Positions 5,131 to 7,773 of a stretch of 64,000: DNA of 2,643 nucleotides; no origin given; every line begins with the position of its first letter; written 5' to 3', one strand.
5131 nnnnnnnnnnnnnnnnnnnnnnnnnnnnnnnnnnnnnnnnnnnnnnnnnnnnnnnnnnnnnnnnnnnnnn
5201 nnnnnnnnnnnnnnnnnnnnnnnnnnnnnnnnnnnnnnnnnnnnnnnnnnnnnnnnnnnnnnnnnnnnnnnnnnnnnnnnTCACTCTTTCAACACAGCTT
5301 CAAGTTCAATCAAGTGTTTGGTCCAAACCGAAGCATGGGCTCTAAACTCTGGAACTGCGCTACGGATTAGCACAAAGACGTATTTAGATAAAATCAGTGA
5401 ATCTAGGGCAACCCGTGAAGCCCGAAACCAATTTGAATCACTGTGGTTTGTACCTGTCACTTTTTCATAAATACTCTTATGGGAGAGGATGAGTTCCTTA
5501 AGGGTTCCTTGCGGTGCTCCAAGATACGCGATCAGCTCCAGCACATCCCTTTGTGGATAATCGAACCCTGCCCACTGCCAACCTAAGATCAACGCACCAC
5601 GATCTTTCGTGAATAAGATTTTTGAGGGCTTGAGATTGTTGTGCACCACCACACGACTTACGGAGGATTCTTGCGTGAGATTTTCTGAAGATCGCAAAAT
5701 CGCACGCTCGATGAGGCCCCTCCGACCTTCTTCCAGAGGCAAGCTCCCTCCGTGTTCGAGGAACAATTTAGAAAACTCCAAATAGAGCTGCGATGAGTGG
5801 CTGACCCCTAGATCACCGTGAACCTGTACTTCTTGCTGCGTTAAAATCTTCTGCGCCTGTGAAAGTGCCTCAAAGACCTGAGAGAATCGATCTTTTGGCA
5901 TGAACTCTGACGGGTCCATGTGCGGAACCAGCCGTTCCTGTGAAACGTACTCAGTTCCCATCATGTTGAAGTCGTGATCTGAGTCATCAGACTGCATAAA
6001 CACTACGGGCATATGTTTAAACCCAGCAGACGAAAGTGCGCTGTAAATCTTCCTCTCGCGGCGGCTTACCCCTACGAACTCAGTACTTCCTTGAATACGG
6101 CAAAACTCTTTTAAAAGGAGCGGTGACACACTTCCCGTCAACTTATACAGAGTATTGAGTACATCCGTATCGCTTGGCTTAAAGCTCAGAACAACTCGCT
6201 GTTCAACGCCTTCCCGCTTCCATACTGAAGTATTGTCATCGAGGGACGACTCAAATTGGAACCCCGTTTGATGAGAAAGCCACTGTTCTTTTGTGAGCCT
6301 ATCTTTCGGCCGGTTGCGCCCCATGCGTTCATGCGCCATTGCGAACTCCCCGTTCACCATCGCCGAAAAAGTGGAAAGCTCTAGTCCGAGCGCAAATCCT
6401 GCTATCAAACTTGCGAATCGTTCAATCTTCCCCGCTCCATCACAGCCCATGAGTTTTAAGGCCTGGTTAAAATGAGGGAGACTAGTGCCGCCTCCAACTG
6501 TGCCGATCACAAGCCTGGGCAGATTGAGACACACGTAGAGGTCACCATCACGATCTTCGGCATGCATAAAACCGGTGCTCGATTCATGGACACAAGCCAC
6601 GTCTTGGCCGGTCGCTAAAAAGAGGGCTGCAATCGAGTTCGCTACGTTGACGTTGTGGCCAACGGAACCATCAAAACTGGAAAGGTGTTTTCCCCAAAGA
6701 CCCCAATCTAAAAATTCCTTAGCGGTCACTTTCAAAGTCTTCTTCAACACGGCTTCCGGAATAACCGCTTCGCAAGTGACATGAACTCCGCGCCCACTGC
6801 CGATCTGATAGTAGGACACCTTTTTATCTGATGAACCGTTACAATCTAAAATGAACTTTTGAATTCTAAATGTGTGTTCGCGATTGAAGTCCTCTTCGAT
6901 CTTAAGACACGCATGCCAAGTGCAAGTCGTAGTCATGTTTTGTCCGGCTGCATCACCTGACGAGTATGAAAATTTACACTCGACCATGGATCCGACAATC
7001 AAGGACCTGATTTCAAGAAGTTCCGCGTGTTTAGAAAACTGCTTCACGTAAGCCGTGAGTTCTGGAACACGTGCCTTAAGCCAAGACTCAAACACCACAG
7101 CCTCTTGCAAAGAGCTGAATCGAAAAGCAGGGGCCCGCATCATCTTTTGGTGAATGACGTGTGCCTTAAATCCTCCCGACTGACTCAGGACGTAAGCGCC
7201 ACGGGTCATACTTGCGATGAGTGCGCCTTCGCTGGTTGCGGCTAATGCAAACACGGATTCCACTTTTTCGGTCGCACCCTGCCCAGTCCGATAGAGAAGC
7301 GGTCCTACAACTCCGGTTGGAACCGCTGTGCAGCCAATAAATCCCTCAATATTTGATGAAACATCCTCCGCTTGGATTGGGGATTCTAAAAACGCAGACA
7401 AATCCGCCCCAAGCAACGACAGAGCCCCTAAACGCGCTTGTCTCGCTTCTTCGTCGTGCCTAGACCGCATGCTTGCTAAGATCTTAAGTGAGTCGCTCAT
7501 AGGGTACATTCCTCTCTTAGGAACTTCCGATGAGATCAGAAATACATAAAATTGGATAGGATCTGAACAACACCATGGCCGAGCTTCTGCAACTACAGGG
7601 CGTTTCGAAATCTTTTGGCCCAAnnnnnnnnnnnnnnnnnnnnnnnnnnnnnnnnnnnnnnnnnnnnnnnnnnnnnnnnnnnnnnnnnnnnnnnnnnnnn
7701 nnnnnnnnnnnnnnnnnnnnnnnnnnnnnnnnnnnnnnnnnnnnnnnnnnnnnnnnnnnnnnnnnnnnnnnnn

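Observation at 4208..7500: HMG-CoA-reductase-like domain fused to a catalytically degenerate kinase-like domain, coupled to an AI-2E transporter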

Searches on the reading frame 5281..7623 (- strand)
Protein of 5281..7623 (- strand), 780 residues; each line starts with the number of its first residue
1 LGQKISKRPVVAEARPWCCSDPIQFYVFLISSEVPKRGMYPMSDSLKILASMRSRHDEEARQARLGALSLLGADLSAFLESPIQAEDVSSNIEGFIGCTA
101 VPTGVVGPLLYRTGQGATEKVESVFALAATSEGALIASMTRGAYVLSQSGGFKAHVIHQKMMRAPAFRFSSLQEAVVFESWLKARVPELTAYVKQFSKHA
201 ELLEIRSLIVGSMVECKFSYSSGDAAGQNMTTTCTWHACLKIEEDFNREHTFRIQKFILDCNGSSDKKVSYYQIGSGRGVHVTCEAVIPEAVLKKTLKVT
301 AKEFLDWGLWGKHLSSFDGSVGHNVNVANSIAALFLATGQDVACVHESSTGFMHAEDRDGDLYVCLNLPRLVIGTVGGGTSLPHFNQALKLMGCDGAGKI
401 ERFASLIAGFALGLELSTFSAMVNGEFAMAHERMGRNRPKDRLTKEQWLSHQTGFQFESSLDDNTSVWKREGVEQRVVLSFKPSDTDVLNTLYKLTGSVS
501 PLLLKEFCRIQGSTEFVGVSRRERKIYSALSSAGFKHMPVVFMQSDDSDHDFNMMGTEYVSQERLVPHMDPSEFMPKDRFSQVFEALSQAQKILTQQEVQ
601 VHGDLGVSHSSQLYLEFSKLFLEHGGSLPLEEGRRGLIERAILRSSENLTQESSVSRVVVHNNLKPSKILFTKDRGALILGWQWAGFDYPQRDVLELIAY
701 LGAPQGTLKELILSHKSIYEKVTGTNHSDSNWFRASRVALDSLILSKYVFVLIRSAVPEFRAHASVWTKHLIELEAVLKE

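Call 3: search_protein_families(library=pfam, proteins=[window:5281-7623:-], max_evalue=0.1)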
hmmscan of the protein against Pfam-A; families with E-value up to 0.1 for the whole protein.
window:5281-7623:- (780 aa): 1 family
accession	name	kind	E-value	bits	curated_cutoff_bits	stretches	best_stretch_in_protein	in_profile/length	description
PF00368.23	HMG-CoA_red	-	4.4e-88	296.2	27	1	70-436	12-368/368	Hydroxymethylglutaryl-coenzyme A reductase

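Call 4: search_protein_families(library=ncbifam, proteins=[window:5281-7623:-], max_evalue=0.1)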
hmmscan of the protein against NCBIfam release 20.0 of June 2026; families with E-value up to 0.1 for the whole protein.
window:5281-7623:- (780 aa): 4 families
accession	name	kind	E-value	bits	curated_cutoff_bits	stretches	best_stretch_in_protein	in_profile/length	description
TIGR00533.1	HMG_CoA_R_NADP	equivalog_domain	2.5e-72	244.1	441.8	1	88-436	59-402/402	hydroxymethylglutaryl-CoA reductase (NADPH)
TIGR00920.1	2A060605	subfamily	6.6e-50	170.1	778.35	1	92-438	525-869/887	hydroxymethylglutaryl-CoA reductase (NADPH)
TIGR00532.1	HMG_CoA_R_NAD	equivalog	1.2e-05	24.7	259.95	1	320-407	272-369/395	hydroxymethylglutaryl-CoA reductase, degradative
TIGR02904.1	spore_ysxE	equivalog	0.00092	18.6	263.55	1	646-699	185-238/309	spore coat protein YsxE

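Call 5: find_homologous_proteins(query=window:5281-7506:-)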
Query window:5281-7506:- (741 aa): 2451 proteins with E <= 0.001 among 8000 candidates; the best 120 are listed.
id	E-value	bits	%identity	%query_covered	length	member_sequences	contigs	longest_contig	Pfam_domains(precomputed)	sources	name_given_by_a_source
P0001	0.0e+0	1668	100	100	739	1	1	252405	PF00368.24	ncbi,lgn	-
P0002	0.0e+0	1131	68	99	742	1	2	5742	PF00368.24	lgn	-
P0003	3.4e-292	989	61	100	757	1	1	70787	PF00368.24,PF01636.30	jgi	jgi:hydroxymethylglutaryl-CoA reductase (NADPH)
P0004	3.0e-220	751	49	97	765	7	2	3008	PF00368.24,PF01636.30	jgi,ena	jgi:hydroxymethylglutaryl-CoA reductase (NADPH)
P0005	6.0e-156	539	40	96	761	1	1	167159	PF00368.24,PF01636.30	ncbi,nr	ncbi:MAG: phosphotransferase [Bdellovibrionales bacterium]|nr:phosphotransferase [Bdellovibrionales 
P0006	1.2e-153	531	40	96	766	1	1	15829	PF00368.24,PF01636.30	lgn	-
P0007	5.2e-149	516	38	95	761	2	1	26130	PF00368.24,PF02958.27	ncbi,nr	ncbi:MAG: hypothetical protein KC493_08190 [Bacteriovoracaceae bacterium]|nr:hypothetical protein [B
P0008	6.7e-148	512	38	96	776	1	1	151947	PF00368.24,PF01636.30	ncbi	-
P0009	8.4e-148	512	39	98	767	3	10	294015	PF00368.24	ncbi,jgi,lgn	ncbi:MAG: hydroxymethylglutaryl-CoA reductase (NADPH) [Bacteriovoracaceae bacterium]|jgi:hydroxymeth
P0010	1.8e-145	504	38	94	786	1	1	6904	PF00368.24,PF01636.30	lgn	-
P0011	1.9e-145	504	41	89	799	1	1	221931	PF00368.24,PF01636.30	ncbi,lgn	ncbi:MAG: phosphotransferase [Bacteriovoracaceae bacterium]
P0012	1.8e-144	501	36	95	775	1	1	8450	PF00368.24,PF01636.30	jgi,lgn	jgi:hydroxymethylglutaryl-CoA reductase (NADPH)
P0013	5.7e-141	489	37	97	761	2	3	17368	PF00368.24,PF01636.30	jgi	jgi:hydroxymethylglutaryl-CoA reductase (NADPH)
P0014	3.4e-139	483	38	93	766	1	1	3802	PF00368.24,PF01636.30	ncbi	-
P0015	6.3e-137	476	36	92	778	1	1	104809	PF00368.24,PF01636.30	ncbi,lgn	-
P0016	8.8e-136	472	37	95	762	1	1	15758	PF00368.24,PF01636.30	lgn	-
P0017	1.2e-134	468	35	96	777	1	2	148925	PF00368.24,PF01636.30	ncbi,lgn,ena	-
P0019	6.7e-133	462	36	93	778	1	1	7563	PF00368.24,PF01636.30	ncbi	ncbi:MAG: phosphotransferase [Bacteroidota bacterium]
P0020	1.2e-131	458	35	93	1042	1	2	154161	PF00368.24,PF13238.13,PF01636.30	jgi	-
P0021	2.8e-131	457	36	98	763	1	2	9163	PF00368.24,PF01636.30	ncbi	-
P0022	3.5e-131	457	34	94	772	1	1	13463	PF00368.24,PF01636.30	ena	-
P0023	8.7e-131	455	38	86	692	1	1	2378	PF00368.24,PF01636.30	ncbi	ncbi:MAG: phosphotransferase, partial [Bacteroidota bacterium]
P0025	1.8e-129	451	34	96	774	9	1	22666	PF00368.24,PF01636.30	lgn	-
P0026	2.1e-129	451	36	93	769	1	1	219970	PF00368.24,PF01636.30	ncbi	ncbi:MAG: phosphotransferase [Bacteroidota bacterium]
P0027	2.7e-129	450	34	96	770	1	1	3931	PF00368.24,PF01636.30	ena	-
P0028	9.7e-129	449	35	92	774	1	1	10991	PF00368.24,PF01636.30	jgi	jgi:hydroxymethylglutaryl-CoA reductase (NADPH)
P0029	1.1e-128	448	35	95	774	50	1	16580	PF00368.24,PF01636.30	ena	-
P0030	1.8e-128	448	36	93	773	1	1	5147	PF00368.24,PF01636.30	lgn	-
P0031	2.1e-128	447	35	93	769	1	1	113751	PF00368.24,PF01636.30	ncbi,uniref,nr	ncbi:phosphotransferase [Kordia jejudonensis]|uniref:phosphotransferase n=1 Tax=Kordia jejudonensis 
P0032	2.9e-128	447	34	96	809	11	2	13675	PF00368.24,PF01636.30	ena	-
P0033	5.3e-128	446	33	96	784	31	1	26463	PF00368.24,PF01636.30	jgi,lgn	jgi:hydroxymethylglutaryl-CoA reductase (NADPH)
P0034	8.0e-128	446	34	93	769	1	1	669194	PF00368.24,PF01636.30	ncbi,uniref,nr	ncbi:phosphotransferase [uncultured Winogradskyella sp.]|uniref:phosphotransferase n=1 Tax=unculture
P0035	1.0e-127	445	34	96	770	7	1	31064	PF00368.24,PF01636.30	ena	-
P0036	1.7e-127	445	34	99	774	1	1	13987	PF00368.24,PF01636.30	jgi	jgi:hydroxymethylglutaryl-CoA reductase (NADPH)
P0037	2.3e-127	444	35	96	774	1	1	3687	PF00368.24,PF01636.30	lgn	-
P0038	4.7e-127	443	34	95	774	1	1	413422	PF00368.24,PF01636.30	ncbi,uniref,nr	ncbi:phosphotransferase [Aestuariivivens sp. NBU2969]|uniref:phosphotransferase n=1 Tax=Aestuariiviv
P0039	5.3e-127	443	34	96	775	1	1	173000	PF00368.24,PF02958.27,PF01636.30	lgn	-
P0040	6.3e-127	443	36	87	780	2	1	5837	PF00368.24,PF01636.30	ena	-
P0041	7.6e-127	442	34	94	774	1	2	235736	PF00368.24,PF01636.30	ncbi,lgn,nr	ncbi:phosphotransferase [Flavobacteriaceae bacterium S0862]|nr:phosphotransferase [Flavobacteriaceae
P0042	8.1e-127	442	35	92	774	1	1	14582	PF00368.24,PF01636.30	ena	-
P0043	8.3e-127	442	35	92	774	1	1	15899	PF00368.24,PF01636.30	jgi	-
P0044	1.0e-126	442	34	99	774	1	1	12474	PF00368.24,PF01636.30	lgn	-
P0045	1.0e-126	442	35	92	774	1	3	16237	PF00368.24,PF01636.30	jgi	jgi:hydroxymethylglutaryl-CoA reductase (NADPH)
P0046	1.1e-126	442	35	94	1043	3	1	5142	PF00368.24,PF01636.30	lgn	-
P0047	1.2e-126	442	35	94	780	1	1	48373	PF00368.24,PF01636.30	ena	-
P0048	3.5e-126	440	33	94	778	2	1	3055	PF00368.24,PF01636.30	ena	-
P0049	4.8e-126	440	33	99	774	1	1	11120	PF00368.24,PF01636.30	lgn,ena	-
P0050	5.7e-126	439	33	94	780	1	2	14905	PF00368.24,PF01636.30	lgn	-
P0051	5.9e-126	439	35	93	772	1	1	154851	PF00368.24,PF01636.30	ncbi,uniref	ncbi:phosphotransferase [Ascidiimonas sp. W6]|uniref:phosphotransferase n=1 Tax=Ascidiimonas meishan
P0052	9.9e-126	439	34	96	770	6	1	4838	PF00368.24,PF01633.27,PF01636.30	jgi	jgi:hydroxymethylglutaryl-CoA reductase (NADPH)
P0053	1.0e-125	439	34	98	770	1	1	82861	PF00368.24,PF01633.27,PF01636.30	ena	-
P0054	1.0e-125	439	35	96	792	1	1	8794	PF00368.24,PF01636.30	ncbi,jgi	-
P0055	1.5e-125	438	34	96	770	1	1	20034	PF00368.24,PF01633.27,PF01636.30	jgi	jgi:hydroxymethylglutaryl-CoA reductase (NADPH)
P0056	1.6e-125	438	34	93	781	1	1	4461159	PF00368.24,PF01636.30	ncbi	ncbi:phosphotransferase [Flavobacteriaceae bacterium M23B6Z8]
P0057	1.8e-125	438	34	95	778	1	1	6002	PF00368.24,PF01636.30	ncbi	-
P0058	2.1e-125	438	35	87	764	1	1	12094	PF00368.24,PF01636.30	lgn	-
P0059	2.1e-125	438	36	95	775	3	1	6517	PF00368.24,PF01636.30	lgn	-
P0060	2.7e-125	437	34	93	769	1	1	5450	PF00368.24,PF01636.30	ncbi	ncbi:MAG: phosphotransferase [Bacteroidota bacterium]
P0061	3.1e-125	437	33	94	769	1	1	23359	PF00368.24,PF01636.30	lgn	-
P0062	3.7e-125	437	34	95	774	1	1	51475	PF00368.24,PF01636.30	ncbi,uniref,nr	ncbi:phosphotransferase [Aestuariivivens insulae]|uniref:phosphotransferase n=1 Tax=Aestuariivivens 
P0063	3.7e-125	437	34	96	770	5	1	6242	PF00368.24,PF01636.30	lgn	-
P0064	5.1e-125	436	35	93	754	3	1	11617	PF00368.24,PF01636.30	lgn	-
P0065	6.7e-125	436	33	96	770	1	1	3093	PF00368.24,PF01636.30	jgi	-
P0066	7.6e-125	436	34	93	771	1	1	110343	PF00368.24,PF01636.30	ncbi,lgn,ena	-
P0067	7.7e-125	436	33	96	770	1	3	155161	PF00368.24,PF01636.30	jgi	jgi:hydroxymethylglutaryl-CoA reductase (NADPH)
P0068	8.6e-125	436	33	98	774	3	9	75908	PF00368.24,PF01636.30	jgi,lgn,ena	jgi:hydroxymethylglutaryl-CoA reductase (NADPH)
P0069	9.3e-125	435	35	93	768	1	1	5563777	PF00368.24,PF01636.30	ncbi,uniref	ncbi:phosphotransferase [Kordia sp.]|uniref:phosphotransferase n=1 Tax=Kordia sp. TaxID=1965332 RepI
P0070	1.5e-124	435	36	85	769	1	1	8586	PF00368.24,PF01636.30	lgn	-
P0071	1.6e-124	435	34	93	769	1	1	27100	PF00368.24,PF01636.30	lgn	-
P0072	1.6e-124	435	34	92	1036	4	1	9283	PF00368.24,PF01636.30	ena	-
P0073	1.7e-124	435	34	93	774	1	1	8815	PF00368.24,PF01636.30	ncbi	ncbi:MAG: phosphotransferase [Leadbetterella sp.]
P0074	1.7e-124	435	35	93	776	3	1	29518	PF00368.24,PF01636.30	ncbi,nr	ncbi:MAG TPA: hypothetical protein ENJ95_24520 [Bacteroidetes bacterium]|nr:hypothetical protein [Ba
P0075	2.0e-124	434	34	99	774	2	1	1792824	PF00368.24,PF01636.30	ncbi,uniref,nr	ncbi:phosphotransferase [Aestuariivivens sediminis]|uniref:phosphotransferase n=1 Tax=Aestuariiviven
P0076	2.2e-124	434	34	96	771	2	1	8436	PF00368.24,PF01636.30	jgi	-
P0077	3.3e-124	434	33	96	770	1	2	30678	PF00368.24,PF01636.30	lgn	-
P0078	3.5e-124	434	34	90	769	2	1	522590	PF00368.24,PF01636.30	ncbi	-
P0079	3.8e-124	433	34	96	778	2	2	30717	PF00368.24,PF01636.30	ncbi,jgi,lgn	ncbi:MAG: hydroxymethylglutaryl-CoA reductase (NADPH) [Parvicellaceae bacterium]|jgi:hydroxymethylgl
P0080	5.8e-124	433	33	95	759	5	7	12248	PF00368.24,PF01636.30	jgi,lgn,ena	jgi:hydroxymethylglutaryl-CoA reductase (NADPH)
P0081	6.5e-124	433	34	95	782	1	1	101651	PF00368.24,PF01636.30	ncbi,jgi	-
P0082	7.0e-124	433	34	95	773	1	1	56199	PF00368.24,PF01636.30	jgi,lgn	jgi:hydroxymethylglutaryl-CoA reductase (NADPH)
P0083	9.0e-124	432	33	96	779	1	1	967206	PF00368.24,PF02958.27,PF01636.30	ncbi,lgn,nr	ncbi:MAG: hypothetical protein JWO09_3238 [Bacteroidetes bacterium]|nr:hypothetical protein [Bactero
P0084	1.0e-123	432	35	93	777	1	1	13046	PF00368.24,PF01636.30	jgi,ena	-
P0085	1.5e-123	431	33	96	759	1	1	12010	PF00368.24,PF01636.30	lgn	-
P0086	1.6e-123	431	35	93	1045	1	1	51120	PF02223.24,PF00368.24,PF13238.13,PF01636.30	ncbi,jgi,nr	ncbi:MAG TPA: phosphotransferase [Bacteroidia bacterium]|jgi:hydroxymethylglutaryl-CoA reductase (NA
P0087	2.3e-123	431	33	96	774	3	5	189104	PF00368.24,PF01636.30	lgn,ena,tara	tara:strand:- start:73077 stop:75401 length:2325 start_codon:yes stop_codon:yes gene_type:complete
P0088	3.7e-123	430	34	96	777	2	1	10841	PF00368.24,PF01636.30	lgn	-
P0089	4.3e-123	430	33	96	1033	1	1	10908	PF00368.24,PF01636.30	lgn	-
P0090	5.7e-123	430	34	96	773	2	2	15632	PF00368.24,PF01636.30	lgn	-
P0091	7.0e-123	429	33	92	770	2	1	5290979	PF00368.24,PF01636.30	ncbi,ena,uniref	ncbi:phosphotransferase [Winogradskyella sp.]|uniref:phosphotransferase n=1 Tax=Winogradskyella sp. 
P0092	7.9e-123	429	33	100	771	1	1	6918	PF00368.24,PF01636.30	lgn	-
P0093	1.1e-122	429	33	95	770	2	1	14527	PF00368.24,PF01636.30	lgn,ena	-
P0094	1.3e-122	428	32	95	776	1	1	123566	PF00368.24,PF01636.30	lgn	-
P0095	1.4e-122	428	33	96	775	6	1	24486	PF00368.24,PF01636.30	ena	-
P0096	1.8e-122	428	37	86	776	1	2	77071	PF00368.24,PF01636.30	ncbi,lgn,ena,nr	ncbi:MAG: phosphotransferase [Saprospiraceae bacterium]|nr:phosphotransferase [Saprospiraceae bacter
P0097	1.9e-122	428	35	96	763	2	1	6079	PF00368.24,PF01636.30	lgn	-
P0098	2.2e-122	428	33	96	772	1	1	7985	PF00368.24,PF01636.30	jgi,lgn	-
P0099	2.3e-122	428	35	93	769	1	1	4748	PF00368.24,PF01636.30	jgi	-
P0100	2.4e-122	427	35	90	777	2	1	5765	PF00368.24,PF01636.30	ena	-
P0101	3.6e-122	427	33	97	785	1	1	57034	PF00368.24,PF01636.30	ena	-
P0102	3.8e-122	427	35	91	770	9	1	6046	PF00368.24,PF01636.30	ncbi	-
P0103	4.6e-122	427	34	94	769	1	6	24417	PF00368.24,PF01636.30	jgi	jgi:hydroxymethylglutaryl-CoA reductase (NADPH)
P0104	4.8e-122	426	33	93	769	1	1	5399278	PF00368.24,PF01636.30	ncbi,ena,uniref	ncbi:phosphotransferase [Kordia sp.]|uniref:phosphotransferase n=1 Tax=Kordia sp. TaxID=1965332 RepI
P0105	5.2e-122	426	34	96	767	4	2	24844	PF00368.24,PF01636.30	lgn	-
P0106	5.7e-122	426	36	84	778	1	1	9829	PF00368.24,PF01636.30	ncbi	-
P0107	6.9e-122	426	31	98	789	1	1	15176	PF00368.24,PF01636.30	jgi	jgi:hydroxymethylglutaryl-CoA reductase (NADPH)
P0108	7.1e-122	426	34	93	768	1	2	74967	PF00368.24,PF01636.30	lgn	-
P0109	7.5e-122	426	34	97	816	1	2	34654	PF00368.24,PF01636.30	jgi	jgi:hydroxymethylglutaryl-CoA reductase (NADPH)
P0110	1.1e-121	425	33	97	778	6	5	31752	PF00368.24,PF01636.30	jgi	jgi:hydroxymethylglutaryl-CoA reductase (NADPH)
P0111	1.1e-121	425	33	92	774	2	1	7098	PF00368.24,PF01636.30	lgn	-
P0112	1.1e-121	425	34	93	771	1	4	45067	PF00368.24,PF01636.30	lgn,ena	-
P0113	1.2e-121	425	32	99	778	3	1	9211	PF00368.24,PF01636.30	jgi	jgi:hydroxymethylglutaryl-CoA reductase (NADPH)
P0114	1.3e-121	425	35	93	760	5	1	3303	PF00368.24,PF01636.30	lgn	-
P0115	1.4e-121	425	33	96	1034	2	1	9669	PF00368.24,PF01636.30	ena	-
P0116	1.9e-121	425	34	96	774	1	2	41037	PF00368.24,PF01636.30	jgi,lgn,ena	-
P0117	2.8e-121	424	32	95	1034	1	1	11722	PF00368.24,PF01636.30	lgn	-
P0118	3.2e-121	424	34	92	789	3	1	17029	PF00368.24,PF01636.30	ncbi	-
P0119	5.2e-121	423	34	93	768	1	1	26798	PF00368.24,PF01636.30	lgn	-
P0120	6.1e-121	423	34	96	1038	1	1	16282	PF00368.24,PF01636.30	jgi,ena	-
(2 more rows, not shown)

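Call 7: find_encoding_contigs(protein=P0001, flank=10000, max_places=3)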
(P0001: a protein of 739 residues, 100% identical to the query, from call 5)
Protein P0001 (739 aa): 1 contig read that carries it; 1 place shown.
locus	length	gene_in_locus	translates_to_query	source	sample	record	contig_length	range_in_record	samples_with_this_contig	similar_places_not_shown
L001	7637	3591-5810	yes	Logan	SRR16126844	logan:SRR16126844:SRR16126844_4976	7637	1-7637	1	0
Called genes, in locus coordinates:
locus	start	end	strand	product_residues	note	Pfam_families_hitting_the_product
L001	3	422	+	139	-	?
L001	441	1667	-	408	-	PF00180:Iso_dh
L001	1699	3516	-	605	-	PF02463:SMC_N (faint), PF13191:AAA_16 (faint), PF13555:AAA_29 (faint), PF00005:ABC_tran, PF01926:MMR_HSR1 (faint), PF12848:ABC_tran_Xtn, PF00005:ABC_tran, PF16326:ABC_tran_CTD (weak), +2 more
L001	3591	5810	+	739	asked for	PF00368:HMG-CoA_red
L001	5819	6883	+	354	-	PF01594:AI-2E_transport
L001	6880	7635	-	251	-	?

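Call 27: find_encoding_contigs(protein=P0124, flank=10000, max_places=2)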
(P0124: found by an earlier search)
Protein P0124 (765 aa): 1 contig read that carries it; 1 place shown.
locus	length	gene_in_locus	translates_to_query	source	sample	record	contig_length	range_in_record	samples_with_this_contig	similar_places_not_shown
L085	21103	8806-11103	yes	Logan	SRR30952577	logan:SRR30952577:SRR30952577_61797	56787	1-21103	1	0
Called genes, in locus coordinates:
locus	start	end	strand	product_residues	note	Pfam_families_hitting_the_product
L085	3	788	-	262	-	?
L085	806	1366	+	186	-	-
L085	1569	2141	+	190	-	-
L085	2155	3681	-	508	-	-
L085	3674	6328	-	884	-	PF05572:Peptidase_M43, PF19077:Big_13 (faint), PF17957:Big_7, PF16967:TcfC (weak)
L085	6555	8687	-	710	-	PF01804:Penicil_amidase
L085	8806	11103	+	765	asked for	PF00368:HMG-CoA_red, PF01636:APH (weak)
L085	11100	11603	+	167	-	PF01864:CarS-like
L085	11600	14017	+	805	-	PF01326:PPDK_N, PF27448:Rph_4th, PF00391:PEP-utilizers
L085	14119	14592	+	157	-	-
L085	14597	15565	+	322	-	PF01209:Ubie_methyltran (weak), PF13489:Methyltransf_23, PF13649:Methyltransf_25, PF13847:Methyltransf_31, PF08241:Methyltransf_11, PF08242:Methyltransf_12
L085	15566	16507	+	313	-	PF00487:FA_desaturase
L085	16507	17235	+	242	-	PF01553:Acyltransferase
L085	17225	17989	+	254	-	PF01553:Acyltransferase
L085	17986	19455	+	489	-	PF00202:Aminotran_3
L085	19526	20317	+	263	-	-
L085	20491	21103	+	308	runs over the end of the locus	-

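Call 28: find_encoding_contigs(protein=P0002, flank=10000, max_places=2)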
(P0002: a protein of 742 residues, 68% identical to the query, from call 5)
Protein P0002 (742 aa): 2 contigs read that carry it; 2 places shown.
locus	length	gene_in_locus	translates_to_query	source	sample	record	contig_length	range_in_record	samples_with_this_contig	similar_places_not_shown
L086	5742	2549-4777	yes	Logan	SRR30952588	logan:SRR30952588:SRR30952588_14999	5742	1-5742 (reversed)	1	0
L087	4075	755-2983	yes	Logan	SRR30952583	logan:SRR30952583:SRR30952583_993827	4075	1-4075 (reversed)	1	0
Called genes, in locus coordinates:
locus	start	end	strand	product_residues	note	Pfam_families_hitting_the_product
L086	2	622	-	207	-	?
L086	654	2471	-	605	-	PF00931:NB-ARC (faint), PF02463:SMC_N (faint), PF13555:AAA_29 (faint), PF00005:ABC_tran, PF01926:MMR_HSR1 (faint), PF12848:ABC_tran_Xtn, PF00005:ABC_tran, PF16326:ABC_tran_CTD (weak), +4 more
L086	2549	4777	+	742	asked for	PF00368:HMG-CoA_red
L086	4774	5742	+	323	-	?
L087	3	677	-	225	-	?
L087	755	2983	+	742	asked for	PF00368:HMG-CoA_red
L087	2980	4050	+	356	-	PF01594:AI-2E_transport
